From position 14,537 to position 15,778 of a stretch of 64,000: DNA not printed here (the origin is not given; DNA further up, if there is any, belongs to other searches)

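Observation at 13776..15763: Low-GC two-gene island: DEDD exonuclease with zinc ribbon, divergent from an HTH-like helical protein (candidate undescribed system)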

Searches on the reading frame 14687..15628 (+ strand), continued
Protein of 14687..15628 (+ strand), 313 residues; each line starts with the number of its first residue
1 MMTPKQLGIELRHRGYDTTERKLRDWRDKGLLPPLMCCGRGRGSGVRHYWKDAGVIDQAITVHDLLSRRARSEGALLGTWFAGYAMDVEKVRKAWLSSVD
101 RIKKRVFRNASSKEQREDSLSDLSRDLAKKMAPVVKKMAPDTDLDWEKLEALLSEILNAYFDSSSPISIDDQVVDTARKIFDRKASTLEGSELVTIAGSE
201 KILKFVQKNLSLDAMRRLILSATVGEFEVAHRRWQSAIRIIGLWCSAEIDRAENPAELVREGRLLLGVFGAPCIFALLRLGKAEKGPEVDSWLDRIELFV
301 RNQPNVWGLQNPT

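Call 55: fold_search(model_id=the predicted structure, library=pdb)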
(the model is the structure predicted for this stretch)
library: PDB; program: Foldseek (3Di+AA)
matches with E <= 10: 191; with E <= 0.001: 0
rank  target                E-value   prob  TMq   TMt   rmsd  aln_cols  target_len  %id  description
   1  7zlh_A                5.7e-01  0.09  0.15  0.09  21.2       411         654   12  Cryo-EM structure of C-mannosyltransferase CeDPY19, in apo state, bound to CMT2-Fab and anti-Fab nanobody (released 2023-01-11)
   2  2z1q_A                6.0e-01  0.10  0.15  0.10  25.0       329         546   12  Crystal structure of acyl CoA dehydrogenase (released 2008-05-13)
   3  5xgf                  6.6e-01  0.06  0.12  0.13  18.4       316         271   14  The fatty acid-responsive FadR repressor of Vibrio alginolyticus (released 2017-05-31)
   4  9ddn_C                6.9e-01  0.13  0.15  0.18  21.5       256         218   13  E. coli TolAQR conformation II (released 2025-07-09)
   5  2efk                  7.2e-01  0.08  0.11  0.12  32.8       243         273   14  Crystal structure of the EFC domain of Cdc42-interacting protein 4 (released 2007-05-29)
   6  5cwi                  9.5e-01  0.15  0.16  0.20  19.3       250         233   14  Crystal structure of de novo designed helical repeat protein DHR18 (released 2015-12-16)
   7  9ddp_D                9.5e-01  0.08  0.12  0.15  23.9       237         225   13  E. coli TonB-ExbBD TonB bound to ExbB chain E (released 2025-07-09)
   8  3b96                  1.0e+00  0.08  0.16  0.10  23.3       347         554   12  Structural Basis for Substrate Fatty-Acyl Chain Specificity: Crystal Structure of Human Very-Long-Chain Acyl-CoA Dehydro (released 2008-02-12)
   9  4nqi_D                1.3e+00  0.07  0.12  0.15  31.1       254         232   10  Structure of the N-terminal I-BAR domain (1-259) of D.Discoideum IBARa (released 2014-02-05)
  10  2xv4                  1.3e+00  0.05  0.13  0.11  20.6       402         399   12  Structure of Human RPC62 (partial) (released 2011-03-02)
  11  5c8f                  1.4e+00  0.20  0.16  0.18  16.7       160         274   13  Crystal structure of light-exposed full-length Thermus thermophilus CarH bound to cobalamin (released 2015-09-30)
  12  3owa_A                1.5e+00  0.06  0.16  0.11  24.8       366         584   11  Crystal Structure of Acyl-CoA Dehydrogenase complexed with FAD from Bacillus anthracis (released 2010-10-13)
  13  8s2f_BBB              1.6e+00  0.08  0.12  0.18  24.9       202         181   10  Crystal structure of Borrelia burgdorferi paralogous family 12 outer surface protein BBH37 (released 2025-03-05)
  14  8s2p_BBB              1.6e+00  0.06  0.11  0.16  25.2       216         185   11  Crystal structure of Borrelia burgdorferi paralogous family 12 outer surface protein BBH37 (space group p21) (released 2025-03-05)
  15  4avm                  1.6e+00  0.05  0.10  0.12  24.8       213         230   14  Crystal structure of the N-BAR domain of human bridging integrator 2. (released 2012-06-20)
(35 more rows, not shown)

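Call 57: find_encoding_contigs(protein=P0072, flank=5000, max_places=3)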
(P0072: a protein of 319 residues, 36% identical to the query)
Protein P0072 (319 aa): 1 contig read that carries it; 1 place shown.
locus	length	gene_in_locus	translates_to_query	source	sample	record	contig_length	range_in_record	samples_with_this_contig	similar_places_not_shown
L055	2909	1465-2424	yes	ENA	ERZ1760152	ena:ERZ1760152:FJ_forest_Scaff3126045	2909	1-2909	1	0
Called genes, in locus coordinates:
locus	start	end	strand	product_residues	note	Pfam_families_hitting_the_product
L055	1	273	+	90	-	?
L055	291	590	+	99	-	-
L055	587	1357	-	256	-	PF02195:ParB_N, PF17762:HTH_ParB (weak)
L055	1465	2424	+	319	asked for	-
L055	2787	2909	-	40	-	?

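Call 58: search_protein_families(library=padloc, max_evalue=0.01, proteins=[L008:170-1009:-, L055:587-1357:-, L012:1146-2120:-, L053:334-1407:-, L054:118-684:-, L008:1034-1300:-, L012:3128-4060:+, L042:4199-4762:-, L044:8576-9751:-])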
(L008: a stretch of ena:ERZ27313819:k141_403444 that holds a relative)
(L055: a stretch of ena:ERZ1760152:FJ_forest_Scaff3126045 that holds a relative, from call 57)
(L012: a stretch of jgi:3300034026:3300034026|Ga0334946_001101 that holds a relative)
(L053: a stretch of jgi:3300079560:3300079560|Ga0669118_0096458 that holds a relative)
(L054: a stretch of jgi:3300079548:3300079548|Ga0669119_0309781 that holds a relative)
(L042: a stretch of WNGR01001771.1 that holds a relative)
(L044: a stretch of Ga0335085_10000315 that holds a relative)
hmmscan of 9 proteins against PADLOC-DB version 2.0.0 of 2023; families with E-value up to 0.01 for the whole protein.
L008:170-1009:- (279 aa): 5 families
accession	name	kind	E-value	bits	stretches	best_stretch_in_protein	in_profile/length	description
PDLC03229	MTase_II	-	2e-11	41.3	1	11-127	18-131/436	Type II methyltransferase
PDLC03999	PD-Lambda-5_A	-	6.3e-07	26.4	1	20-72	33-87/493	-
PDLC04008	PD-Lambda-5_A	-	0.00046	17.2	1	13-91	26-104/449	-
PDLC04607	PDC-M38A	-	0.0049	13.3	1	20-71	50-103/715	-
PDLC03998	PD-Lambda-5_A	-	0.0078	13.1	0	5-70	6-85/466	-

L055:587-1357:- (256 aa): 11 families
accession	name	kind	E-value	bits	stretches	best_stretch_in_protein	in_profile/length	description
PDLC03229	MTase_II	-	1.1e-08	32.2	1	5-126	12-130/436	Type II methyltransferase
PDLC03999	PD-Lambda-5_A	-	1.1e-05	22.3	1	21-76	34-91/493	-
PDLC03995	PD-Lambda-5_A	-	5.8e-05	20.3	1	22-82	46-109/503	-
PDLC04008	PD-Lambda-5_A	-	0.00041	17.3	1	24-89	36-102/449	-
PDLC04004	PD-Lambda-5_A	-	0.0011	15.7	1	7-77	22-95/592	-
PDLC04009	PD-Lambda-5_A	-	0.0027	14.5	1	19-77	30-92/488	-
PDLC04013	PD-Lambda-5_A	-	0.0039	14.5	0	29-73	39-88/440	-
PDLC04607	PDC-M38A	-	0.005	13.2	1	14-94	43-126/715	-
PDLC03998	PD-Lambda-5_A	-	0.0084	12.9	0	27-76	38-91/466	-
PDLC04014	PD-Lambda-5_A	-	0.0085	13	1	31-78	38-88/456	-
PDLC04133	mad1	-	0.0086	14.4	0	119-148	4-33/60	mads_1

L012:1146-2120:- (324 aa): 3 families
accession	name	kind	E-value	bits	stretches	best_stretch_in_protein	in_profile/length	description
PDLC03863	LmuB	-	0.0012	15.6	1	5-68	319-382/610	-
PDLC03859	LmuB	-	0.0085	13.3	0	4-88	332-402/611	-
PDLC04898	PDC-S06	-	0.0098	12.2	0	3-70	285-348/752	-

L053:334-1407:- (357 aa): 0 families

L054:118-684:- (188 aa): 0 families

L008:1034-1300:- (88 aa): 0 families

L012:3128-4060:+ (310 aa): 6 families
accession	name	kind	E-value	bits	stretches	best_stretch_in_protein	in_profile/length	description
PDLC04824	PDC-S02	-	1.2e-17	62.1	1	205-304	202-300/308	-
PDLC04799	PDC-S02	-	1.4e-13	48.7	1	208-301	205-297/308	-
PDLC04916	PDC-S11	-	5.8e-09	33.5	1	192-261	23-91/358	-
PDLC04944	PDC-S18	-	5.5e-06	23.9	1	189-261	18-89/307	-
PDLC04915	PDC-S11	-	2.2e-05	21.9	1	194-261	27-95/379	-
PDLC04909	PDC-S11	-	8.1e-05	20.3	1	225-245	60-80/347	-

L042:4199-4762:- (187 aa): 0 families

L044:8576-9751:- (391 aa): 13 families
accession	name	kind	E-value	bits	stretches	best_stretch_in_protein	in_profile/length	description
PDLC04819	PDC-S02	-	5.9e-19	66.5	1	243-371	181-309/334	-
PDLC03657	mREase_IV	-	7.7e-18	62.8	1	251-372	167-295/317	Type IV methyl-directed restriction enzyme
PDLC03663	mREase_IV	-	1.4e-17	61.6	1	255-374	411-529/544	Type IV methyl-directed restriction enzyme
PDLC04806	PDC-S02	-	2.7e-17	61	1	251-371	180-303/324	-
PDLC04796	PDC-S02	-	4.5e-15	53.5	1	251-372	238-361/390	-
PDLC00631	ZorD1|ZorD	-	4.6e-13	45.9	1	240-374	932-1066/1071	"SWI2/SNF2 helicase, Mrr-like nuclease"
PDLC04815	PDC-S02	-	2.5e-08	31.6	1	255-353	204-301/346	-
PDLC03203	mREase_II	-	1.5e-05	22.3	1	264-374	263-377/393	Type II methyl-directed restriction enzyme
PDLC03852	LmuA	-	5.5e-05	21.3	1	255-353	17-124/336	-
PDLC00628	ZorD1|ZorD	-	0.00013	17.8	1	257-371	1028-1142/1171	"SWI2/SNF2 helicase, Mrr-like nuclease"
PDLC01995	RtcR_PspF2--CARF_AAA_HTH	-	0.0007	16.8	0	12-64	163-212/481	-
PDLC04140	mad8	-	0.0019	15.8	1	40-120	25-100/314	mads_8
PDLC03206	mREase_II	-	0.0063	13.1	1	278-348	302-374/434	Type II methyl-directed restriction enzyme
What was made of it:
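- Closest known: Single-nuclease or two-gene anti-phage candidates with ParB-like, HNH or PD-. Same: The ParB_N partners match PD-Lambda-5_A at E 6e-7, and the NucS_C neighbour matches PDC-S02 at E 1e-17 (call 58).
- Closest known: Single-nuclease or two-gene anti-phage candidates with ParB-like, HNH or PD-. Different: The ParB_N partner's match to PD-Lambda-5_A covers only its N-terminal ParB_N domain (call 58).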

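Call 59: search_protein_families(library=phrogs, max_evalue=0.01, proteins=[L008:170-1009:-, L055:587-1357:-, L012:1146-2120:-, L053:334-1407:-, L054:118-684:-, L008:1034-1300:-, L012:3128-4060:+])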
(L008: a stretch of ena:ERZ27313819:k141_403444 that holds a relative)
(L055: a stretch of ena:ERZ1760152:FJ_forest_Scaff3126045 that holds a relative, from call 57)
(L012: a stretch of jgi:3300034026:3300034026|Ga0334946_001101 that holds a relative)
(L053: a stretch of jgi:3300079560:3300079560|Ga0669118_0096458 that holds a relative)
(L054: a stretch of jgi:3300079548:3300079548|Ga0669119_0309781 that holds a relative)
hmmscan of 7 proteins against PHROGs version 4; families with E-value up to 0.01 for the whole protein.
L008:170-1009:- (279 aa): 29 families (the best 25 are shown)
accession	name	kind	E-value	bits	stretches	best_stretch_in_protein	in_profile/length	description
phrog_3264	-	DNA, RNA and nucleotide metabolism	5.3e-33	116.1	1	4-200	50-220/337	ParB-like partition protein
phrog_4715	-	DNA, RNA and nucleotide metabolism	4.1e-31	109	1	3-198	147-353/630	ParB-like partition protein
phrog_6218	-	DNA, RNA and nucleotide metabolism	1.4e-26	94.7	1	2-159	4-157/506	ParB-like partition protein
phrog_3951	-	unknown function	4.9e-21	76.5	1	5-155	20-168/301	-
phrog_723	-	DNA, RNA and nucleotide metabolism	7.6e-18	66.1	1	11-194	21-205/223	ParB-like partition protein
phrog_620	-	DNA, RNA and nucleotide metabolism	1.5e-17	65.4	1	1-150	7-144/217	ParB-like partition protein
phrog_7783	-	unknown function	2.4e-17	63.8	1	30-191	26-191/634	-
phrog_8071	-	DNA, RNA and nucleotide metabolism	3.6e-17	63.7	1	2-145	6-134/389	ParB-like partition protein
phrog_1033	-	DNA, RNA and nucleotide metabolism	1.9e-16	61.8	1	5-171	35-203/334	ParB-like partition protein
phrog_498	-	other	1.3e-12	48.1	1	1-142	33-165/633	DNA methyltransferase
phrog_12047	-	DNA, RNA and nucleotide metabolism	1.4e-12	48.8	1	30-112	20-98/301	ParB-like partition nuclease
phrog_18726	-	unknown function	2.7e-12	47.2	2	75-183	106-211/572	-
phrog_18056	-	DNA, RNA and nucleotide metabolism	7.5e-11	42.5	1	8-163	8-88/387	ParB-like partition nuclease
phrog_940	-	DNA, RNA and nucleotide metabolism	5e-10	40.2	1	6-103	9-97/388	nuclease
phrog_21315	-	unknown function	4.3e-09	36.8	1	18-135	19-122/415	-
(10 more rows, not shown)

L055:587-1357:- (256 aa): 32 families (the best 25 are shown)
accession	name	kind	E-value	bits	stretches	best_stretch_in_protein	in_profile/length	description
phrog_3264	-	DNA, RNA and nucleotide metabolism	6.2e-31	109.2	1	3-193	49-213/337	ParB-like partition protein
phrog_4715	-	DNA, RNA and nucleotide metabolism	4e-30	105.8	1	3-169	147-332/630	ParB-like partition protein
phrog_6218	-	DNA, RNA and nucleotide metabolism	9.6e-30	105.2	1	8-176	10-173/506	ParB-like partition protein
phrog_3951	-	unknown function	1.5e-20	74.9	1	5-155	20-168/301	-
phrog_1033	-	DNA, RNA and nucleotide metabolism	3.5e-20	74.1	1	4-170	34-202/334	ParB-like partition protein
phrog_723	-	DNA, RNA and nucleotide metabolism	9.8e-17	62.5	1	6-190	16-205/223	ParB-like partition protein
phrog_8071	-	DNA, RNA and nucleotide metabolism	2.3e-14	54.5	1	3-159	7-146/389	ParB-like partition protein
phrog_620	-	DNA, RNA and nucleotide metabolism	4.5e-14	54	1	3-152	9-146/217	ParB-like partition protein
phrog_7783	-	unknown function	2.8e-13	50.4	1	30-184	26-183/634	-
phrog_18726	-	unknown function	3.8e-12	46.7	1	74-177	105-205/572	-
phrog_498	-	other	1.6e-10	41.2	1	3-149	35-172/633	DNA methyltransferase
phrog_12047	-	DNA, RNA and nucleotide metabolism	4.9e-09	37.1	1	32-123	22-109/301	ParB-like partition nuclease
phrog_21315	-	unknown function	9.5e-09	35.7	1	28-138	29-125/415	-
phrog_18056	-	DNA, RNA and nucleotide metabolism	2.6e-08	34.2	1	3-160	3-138/387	ParB-like partition nuclease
phrog_940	-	DNA, RNA and nucleotide metabolism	4.6e-08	33.7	1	9-105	7-99/388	nuclease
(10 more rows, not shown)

L012:1146-2120:- (324 aa): 0 families

L053:334-1407:- (357 aa): 1 family
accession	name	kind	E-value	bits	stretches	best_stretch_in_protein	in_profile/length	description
phrog_2255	-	DNA, RNA and nucleotide metabolism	0.0056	17.2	0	196-309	34-174/211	HNH endonuclease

L054:118-684:- (188 aa): 0 families

L008:1034-1300:- (88 aa): 0 families

L012:3128-4060:+ (310 aa): 2 families
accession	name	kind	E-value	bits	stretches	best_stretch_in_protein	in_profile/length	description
phrog_36793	-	unknown function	3.9e-07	30.4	1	193-304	190-292/321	-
phrog_6203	-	unknown function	0.0021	17.7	1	225-271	521-568/644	-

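Call 61: fold_search(model_id=the predicted structure, library=viral)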
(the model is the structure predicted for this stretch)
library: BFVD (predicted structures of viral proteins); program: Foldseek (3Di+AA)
matches with E <= 10: 184; with E <= 0.001: 0
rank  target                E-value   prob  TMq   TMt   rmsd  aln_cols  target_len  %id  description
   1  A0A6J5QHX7            5.0e-01  0.10  0.16  0.08  29.3       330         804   12  Uncharacterized protein [uncultured Caudovirales phage]
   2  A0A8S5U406            5.8e-01  0.05  0.09  0.09  43.3       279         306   16  Uncharacterized protein [Podoviridae sp. ctP1X6]
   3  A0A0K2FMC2            6.3e-01  0.06  0.11  0.09  24.2       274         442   14  (no name in the UniProt tables at hand)
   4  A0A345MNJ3            7.6e-01  0.12  0.15  0.18  15.4       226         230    9  (no name in the UniProt tables at hand)
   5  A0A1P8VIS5            8.8e-01  0.06  0.11  0.07  22.6       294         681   12  Uncharacterized protein [Murid betaherpesvirus 3]
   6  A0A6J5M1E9            1.3e+00  0.97  0.21  0.49   3.0        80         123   15  MerR-type HTH domain containing protein [uncultured Caudovirales phage]
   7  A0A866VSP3            1.4e+00  0.05  0.13  0.12  24.6       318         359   13  G protein-coupled receptor-4B [Elephant endotheliotropic herpesvirus 3A]
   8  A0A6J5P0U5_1          1.8e+00  0.05  0.14  0.06  21.3       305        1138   14  Uncharacterized protein [uncultured Caudovirales phage]
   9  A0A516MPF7            1.8e+00  0.05  0.13  0.08  20.9       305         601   14  (no name in the UniProt tables at hand)
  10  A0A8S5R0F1            2.0e+00  0.06  0.13  0.15  22.5       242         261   13  Uncharacterized protein (Fragment) [Myoviridae sp. ctxjh1]
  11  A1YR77                2.2e+00  0.06  0.12  0.19  18.3       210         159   13  Protein kinase interacting protein [Maruca vitrata nucleopolyhedrovirus]
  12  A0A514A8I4            2.2e+00  0.06  0.13  0.15  23.0       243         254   12  Uncharacterized protein [Pantoea phage Kyle]
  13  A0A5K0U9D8            2.2e+00  0.06  0.11  0.07  16.6       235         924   12  Uncharacterized protein [Yasminevirus sp. GU-2018]
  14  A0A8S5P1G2            2.2e+00  0.04  0.14  0.10  21.2       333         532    7  Uncharacterized protein [Myoviridae sp. ctLnO19]
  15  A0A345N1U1            2.2e+00  0.03  0.12  0.11  21.9       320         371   11  (no name in the UniProt tables at hand)
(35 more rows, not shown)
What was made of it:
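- On Classical MerR-family transcription regulators: It aligns locally to a MerR-type HTH phage protein (probability 0.97, rmsd 3.0 over 80 columns, call 61) and to CueR and NmlR (call 55).
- Closest known: Transcription factors embedded in defence loci: BrxR and CapW. Different: The C-terminal domain is all-helical and matches nothing in PDB or BFVD (calls 55, 61).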

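Call 66: find_related_loci(query=A2, collection=viral_contigs, flank=6000)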
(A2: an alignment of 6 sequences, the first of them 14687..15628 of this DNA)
Query A2 (313 aa) in viral_contigs; peptide patterns used: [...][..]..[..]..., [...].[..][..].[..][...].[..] (x = any residue, [..] = any of these).
48 stretches matched a pattern, but none encodes a relative of the query by tblastn (E <= 1e-3).
